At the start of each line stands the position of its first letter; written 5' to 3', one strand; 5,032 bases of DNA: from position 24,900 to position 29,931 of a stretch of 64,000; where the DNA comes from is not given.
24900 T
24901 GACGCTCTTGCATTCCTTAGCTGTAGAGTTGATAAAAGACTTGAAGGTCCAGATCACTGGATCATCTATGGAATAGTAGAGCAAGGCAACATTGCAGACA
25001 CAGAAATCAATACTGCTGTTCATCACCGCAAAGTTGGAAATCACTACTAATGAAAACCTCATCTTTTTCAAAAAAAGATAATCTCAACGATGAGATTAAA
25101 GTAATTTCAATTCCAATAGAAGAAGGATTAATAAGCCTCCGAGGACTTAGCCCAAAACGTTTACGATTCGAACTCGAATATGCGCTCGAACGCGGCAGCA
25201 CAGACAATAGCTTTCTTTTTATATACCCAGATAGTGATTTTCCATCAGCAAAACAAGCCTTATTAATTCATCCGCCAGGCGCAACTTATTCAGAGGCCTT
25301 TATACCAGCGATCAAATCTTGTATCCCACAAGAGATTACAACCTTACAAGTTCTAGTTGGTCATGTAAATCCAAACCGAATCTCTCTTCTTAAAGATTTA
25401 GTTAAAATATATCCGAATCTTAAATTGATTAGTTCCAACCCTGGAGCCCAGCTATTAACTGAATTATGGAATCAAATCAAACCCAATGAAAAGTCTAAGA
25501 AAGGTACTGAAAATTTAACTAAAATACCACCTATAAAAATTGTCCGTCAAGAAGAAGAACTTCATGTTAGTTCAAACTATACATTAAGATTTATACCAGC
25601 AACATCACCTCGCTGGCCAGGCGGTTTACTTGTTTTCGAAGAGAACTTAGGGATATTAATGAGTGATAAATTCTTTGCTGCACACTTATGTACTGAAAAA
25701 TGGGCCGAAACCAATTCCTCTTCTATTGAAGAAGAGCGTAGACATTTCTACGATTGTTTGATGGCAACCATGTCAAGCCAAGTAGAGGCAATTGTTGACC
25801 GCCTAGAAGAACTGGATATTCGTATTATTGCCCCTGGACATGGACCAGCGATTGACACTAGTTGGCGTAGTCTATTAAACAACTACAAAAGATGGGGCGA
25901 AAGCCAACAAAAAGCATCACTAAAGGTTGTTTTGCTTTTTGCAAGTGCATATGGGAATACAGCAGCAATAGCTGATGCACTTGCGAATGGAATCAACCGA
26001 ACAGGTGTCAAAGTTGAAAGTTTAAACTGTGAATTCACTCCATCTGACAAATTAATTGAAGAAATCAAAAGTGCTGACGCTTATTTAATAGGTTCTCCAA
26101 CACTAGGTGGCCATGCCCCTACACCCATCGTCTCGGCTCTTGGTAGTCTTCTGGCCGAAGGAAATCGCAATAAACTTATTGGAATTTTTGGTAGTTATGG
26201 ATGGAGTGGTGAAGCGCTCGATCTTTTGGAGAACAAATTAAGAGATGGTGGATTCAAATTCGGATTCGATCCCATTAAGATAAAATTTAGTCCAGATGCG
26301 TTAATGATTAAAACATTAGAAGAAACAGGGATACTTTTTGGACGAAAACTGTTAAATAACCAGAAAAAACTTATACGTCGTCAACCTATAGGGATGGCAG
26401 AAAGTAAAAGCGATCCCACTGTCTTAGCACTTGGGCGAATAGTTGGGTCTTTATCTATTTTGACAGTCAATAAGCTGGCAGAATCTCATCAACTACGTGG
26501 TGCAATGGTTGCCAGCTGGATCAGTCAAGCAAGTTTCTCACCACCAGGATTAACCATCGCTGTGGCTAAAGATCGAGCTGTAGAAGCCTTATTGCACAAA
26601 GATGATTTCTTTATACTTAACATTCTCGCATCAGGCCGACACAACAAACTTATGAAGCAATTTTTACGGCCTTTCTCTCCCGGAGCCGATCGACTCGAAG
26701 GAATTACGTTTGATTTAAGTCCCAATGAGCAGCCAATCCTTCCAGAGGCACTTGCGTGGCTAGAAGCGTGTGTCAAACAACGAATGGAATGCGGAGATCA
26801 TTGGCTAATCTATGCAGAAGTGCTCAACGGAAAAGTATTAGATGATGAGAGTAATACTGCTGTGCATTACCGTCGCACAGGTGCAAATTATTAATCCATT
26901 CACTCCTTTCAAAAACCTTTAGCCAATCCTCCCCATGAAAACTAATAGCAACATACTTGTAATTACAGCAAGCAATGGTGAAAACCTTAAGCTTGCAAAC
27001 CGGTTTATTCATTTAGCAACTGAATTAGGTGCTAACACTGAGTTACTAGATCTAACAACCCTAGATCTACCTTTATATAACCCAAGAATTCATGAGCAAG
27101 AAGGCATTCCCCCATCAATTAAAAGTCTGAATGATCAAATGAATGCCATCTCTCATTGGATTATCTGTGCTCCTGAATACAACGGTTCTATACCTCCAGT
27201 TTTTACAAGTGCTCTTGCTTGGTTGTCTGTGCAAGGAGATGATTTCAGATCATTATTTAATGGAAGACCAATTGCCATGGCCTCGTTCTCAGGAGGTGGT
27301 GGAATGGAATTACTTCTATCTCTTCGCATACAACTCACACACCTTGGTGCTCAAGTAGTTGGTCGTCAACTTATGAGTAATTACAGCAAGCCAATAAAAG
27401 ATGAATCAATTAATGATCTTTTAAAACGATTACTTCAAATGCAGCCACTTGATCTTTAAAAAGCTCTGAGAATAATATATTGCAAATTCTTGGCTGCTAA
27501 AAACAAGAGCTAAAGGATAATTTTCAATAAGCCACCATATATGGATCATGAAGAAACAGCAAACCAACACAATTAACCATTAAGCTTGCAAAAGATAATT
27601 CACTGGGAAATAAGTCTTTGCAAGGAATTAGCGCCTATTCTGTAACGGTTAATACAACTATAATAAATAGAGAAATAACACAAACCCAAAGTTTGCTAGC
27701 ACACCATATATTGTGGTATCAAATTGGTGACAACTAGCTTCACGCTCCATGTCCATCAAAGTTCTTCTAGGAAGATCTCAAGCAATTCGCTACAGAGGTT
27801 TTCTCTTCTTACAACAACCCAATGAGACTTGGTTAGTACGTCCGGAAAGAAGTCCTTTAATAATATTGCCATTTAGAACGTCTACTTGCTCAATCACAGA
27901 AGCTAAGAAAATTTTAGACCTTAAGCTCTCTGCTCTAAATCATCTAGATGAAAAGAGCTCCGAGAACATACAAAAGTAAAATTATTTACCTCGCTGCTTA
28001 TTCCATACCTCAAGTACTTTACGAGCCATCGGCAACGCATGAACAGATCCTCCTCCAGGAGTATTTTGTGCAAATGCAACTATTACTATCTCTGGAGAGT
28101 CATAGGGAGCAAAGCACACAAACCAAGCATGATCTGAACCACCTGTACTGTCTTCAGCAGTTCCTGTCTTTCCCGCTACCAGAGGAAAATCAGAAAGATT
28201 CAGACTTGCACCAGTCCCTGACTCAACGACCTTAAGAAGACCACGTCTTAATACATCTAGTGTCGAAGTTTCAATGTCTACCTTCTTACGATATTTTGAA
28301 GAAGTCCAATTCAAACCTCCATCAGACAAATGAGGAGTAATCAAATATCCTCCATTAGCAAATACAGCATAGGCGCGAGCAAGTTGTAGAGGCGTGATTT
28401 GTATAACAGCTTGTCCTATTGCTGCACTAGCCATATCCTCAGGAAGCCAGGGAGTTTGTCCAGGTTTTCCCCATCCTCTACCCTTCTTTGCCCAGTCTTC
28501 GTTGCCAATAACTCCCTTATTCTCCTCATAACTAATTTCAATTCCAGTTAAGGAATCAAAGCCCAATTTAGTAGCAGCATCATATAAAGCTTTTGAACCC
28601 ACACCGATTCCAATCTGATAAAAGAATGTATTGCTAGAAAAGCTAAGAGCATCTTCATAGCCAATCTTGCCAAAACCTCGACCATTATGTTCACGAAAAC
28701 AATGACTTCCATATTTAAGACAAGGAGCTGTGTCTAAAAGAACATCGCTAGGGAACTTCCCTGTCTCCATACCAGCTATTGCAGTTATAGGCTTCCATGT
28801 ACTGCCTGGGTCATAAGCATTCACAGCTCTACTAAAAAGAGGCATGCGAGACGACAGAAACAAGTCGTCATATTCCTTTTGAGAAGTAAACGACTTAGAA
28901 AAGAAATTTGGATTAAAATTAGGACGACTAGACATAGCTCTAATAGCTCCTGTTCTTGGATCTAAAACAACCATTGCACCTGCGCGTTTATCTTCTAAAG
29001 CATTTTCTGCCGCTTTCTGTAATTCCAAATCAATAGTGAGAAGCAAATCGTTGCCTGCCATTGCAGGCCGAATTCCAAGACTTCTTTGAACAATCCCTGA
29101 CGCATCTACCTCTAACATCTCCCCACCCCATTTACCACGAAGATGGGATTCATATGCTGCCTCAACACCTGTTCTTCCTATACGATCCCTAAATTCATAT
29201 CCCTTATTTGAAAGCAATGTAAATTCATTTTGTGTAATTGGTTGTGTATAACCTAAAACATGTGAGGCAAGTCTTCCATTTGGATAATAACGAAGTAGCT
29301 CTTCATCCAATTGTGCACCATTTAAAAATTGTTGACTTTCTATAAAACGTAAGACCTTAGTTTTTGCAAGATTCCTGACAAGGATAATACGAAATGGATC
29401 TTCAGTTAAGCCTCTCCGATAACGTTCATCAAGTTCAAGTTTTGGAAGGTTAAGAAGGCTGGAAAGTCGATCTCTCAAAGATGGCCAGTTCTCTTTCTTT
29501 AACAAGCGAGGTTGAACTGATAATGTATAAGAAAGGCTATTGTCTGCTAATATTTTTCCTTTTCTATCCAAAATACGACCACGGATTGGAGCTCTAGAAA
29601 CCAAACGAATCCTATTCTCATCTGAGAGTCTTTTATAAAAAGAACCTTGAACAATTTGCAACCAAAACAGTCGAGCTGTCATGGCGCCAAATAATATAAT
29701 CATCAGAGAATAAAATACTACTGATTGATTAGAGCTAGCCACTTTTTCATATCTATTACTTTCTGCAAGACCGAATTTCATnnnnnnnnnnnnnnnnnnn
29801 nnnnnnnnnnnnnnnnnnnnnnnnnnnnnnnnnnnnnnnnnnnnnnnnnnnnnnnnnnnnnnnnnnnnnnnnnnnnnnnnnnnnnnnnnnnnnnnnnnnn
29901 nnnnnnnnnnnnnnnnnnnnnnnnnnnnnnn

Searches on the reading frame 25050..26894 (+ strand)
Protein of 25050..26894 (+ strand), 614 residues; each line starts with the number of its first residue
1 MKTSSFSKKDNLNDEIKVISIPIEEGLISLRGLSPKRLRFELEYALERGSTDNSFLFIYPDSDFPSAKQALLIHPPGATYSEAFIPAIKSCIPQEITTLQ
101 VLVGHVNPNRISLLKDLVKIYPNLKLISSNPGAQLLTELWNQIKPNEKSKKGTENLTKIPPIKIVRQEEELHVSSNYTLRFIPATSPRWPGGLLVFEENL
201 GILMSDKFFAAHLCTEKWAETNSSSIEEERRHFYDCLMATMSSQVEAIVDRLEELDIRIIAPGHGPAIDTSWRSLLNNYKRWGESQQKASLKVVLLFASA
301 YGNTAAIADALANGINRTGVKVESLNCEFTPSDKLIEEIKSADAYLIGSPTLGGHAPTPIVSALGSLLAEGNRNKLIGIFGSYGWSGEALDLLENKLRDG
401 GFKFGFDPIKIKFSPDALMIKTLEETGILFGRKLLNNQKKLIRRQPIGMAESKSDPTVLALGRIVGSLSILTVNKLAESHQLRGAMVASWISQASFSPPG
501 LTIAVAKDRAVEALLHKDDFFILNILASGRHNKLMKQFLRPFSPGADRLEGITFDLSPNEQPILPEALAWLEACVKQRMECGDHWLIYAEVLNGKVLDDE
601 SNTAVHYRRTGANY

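Call 84: search_protein_families(library=pfam, proteins=[window:25050-26894:+], max_evalue=0.001)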
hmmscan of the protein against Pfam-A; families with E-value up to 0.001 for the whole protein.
window:25050-26894:+ (614 aa): 3 families
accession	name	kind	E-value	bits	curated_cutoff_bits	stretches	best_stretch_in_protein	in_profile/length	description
PF01613.24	Flavin_Reduct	-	2.8e-25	89.6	27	1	463-609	3-147/153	Flavin reductase like domain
PF19583.5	ODP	-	1.2e-11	45.2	27.2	1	67-265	11-194/194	ODP family beta lactamase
PF00258.30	Flavodoxin_1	-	5e-11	43.4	25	1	295-419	1-135/143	Flavodoxin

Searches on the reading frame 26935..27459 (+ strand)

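Call 84: search_protein_families(library=pfam, proteins=[window:26935-27459:+], max_evalue=0.001)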
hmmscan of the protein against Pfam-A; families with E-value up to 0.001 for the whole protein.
window:26935-27459:+ (174 aa): 2 families
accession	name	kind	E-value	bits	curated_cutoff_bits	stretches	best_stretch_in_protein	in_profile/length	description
PF03358.20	FMN_red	-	2.1e-31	109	24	1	6-149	2-148/152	NADPH-dependent FMN reductase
PF02525.22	Flavodoxin_2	-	2e-06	28.1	27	1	6-102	2-108/198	Flavodoxin-like fold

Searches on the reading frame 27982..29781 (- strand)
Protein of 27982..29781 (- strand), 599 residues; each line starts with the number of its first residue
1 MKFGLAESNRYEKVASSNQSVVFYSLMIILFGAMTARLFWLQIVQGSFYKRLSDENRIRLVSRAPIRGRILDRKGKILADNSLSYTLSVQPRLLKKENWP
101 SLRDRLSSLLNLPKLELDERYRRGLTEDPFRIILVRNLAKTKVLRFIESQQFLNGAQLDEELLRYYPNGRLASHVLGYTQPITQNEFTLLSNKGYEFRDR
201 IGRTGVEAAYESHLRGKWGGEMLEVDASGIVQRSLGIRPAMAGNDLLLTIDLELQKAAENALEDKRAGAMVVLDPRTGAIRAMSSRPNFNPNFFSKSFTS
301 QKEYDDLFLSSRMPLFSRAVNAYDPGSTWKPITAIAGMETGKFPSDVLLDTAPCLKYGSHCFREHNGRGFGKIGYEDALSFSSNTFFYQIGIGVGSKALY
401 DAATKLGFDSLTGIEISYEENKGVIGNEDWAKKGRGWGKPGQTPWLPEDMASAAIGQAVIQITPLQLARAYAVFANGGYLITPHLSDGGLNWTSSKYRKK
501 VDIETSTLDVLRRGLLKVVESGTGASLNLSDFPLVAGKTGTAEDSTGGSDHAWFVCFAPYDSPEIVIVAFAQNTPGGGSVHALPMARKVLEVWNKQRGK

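Call 84: search_protein_families(library=pfam, proteins=[window:27982-29781:-], max_evalue=0.001)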
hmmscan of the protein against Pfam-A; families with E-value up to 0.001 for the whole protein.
window:27982-29781:- (599 aa): 2 families
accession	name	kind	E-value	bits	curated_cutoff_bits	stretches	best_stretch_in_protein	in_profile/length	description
PF00905.27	Transpeptidase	-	8.6e-55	186.5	22.1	1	268-590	1-298/299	Penicillin binding protein transpeptidase domain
PF03717.20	PBP_dimer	-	7.3e-38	131.2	24.4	1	64-232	3-176/180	Penicillin-binding Protein dimerisation domain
